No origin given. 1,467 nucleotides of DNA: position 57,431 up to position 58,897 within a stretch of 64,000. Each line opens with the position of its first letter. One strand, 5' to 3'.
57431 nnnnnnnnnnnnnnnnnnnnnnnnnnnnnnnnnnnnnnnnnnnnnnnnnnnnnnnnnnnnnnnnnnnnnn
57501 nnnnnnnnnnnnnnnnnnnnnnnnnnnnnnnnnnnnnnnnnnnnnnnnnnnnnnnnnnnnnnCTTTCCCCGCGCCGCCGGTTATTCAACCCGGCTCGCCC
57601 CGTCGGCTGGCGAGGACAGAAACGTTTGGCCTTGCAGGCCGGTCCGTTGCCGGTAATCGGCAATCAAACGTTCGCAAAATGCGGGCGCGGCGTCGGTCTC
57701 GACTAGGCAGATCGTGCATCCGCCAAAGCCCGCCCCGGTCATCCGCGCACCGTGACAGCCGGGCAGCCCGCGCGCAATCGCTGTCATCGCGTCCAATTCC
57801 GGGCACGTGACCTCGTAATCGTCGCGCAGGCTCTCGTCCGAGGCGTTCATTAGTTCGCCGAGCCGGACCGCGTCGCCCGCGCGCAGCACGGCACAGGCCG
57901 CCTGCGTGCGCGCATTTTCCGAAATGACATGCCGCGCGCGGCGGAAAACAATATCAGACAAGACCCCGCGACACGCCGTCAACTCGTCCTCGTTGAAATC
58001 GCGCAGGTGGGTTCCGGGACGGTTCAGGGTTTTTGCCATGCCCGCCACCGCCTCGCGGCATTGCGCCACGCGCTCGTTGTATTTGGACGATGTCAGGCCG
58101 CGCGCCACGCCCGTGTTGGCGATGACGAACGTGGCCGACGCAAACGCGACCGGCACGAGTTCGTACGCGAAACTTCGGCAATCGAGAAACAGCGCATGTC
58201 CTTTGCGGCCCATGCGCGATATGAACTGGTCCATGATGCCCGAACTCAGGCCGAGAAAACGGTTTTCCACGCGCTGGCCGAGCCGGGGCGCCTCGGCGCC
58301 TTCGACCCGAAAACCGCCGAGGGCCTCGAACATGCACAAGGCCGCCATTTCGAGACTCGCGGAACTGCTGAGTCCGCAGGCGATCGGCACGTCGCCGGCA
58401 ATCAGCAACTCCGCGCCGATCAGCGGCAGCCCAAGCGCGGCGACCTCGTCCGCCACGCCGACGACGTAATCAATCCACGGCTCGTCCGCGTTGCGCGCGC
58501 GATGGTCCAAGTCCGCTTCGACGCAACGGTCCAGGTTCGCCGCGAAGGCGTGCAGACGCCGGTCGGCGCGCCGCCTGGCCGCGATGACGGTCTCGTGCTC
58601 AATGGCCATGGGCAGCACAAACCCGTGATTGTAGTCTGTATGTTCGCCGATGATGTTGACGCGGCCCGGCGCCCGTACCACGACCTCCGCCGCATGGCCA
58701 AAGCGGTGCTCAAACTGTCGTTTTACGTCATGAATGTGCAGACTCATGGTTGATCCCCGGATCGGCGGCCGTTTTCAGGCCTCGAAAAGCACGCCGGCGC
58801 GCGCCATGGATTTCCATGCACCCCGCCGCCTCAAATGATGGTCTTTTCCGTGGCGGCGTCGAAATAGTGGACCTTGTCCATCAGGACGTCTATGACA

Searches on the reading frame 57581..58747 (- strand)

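Call 5: search_protein_families(library=pfam, proteins=[window:57581-58747:-], max_evalue=0.01)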
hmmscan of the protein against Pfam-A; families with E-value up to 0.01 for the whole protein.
window:57581-58747:- (388 aa): 3 families
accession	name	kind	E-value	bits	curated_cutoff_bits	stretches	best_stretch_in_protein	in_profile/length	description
PF10509.15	GalKase_gal_bdg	-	5.7e-25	87.1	23.1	1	11-59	2-49/49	Galactokinase galactose-binding signature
PF00288.32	GHMP_kinases_N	-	2.1e-14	53.9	22.3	1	94-180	2-86/87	GHMP kinases N terminal domain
PF08544.19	GHMP_kinases_C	-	1.2e-12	48.4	21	1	288-364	5-82/85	GHMP kinases C terminal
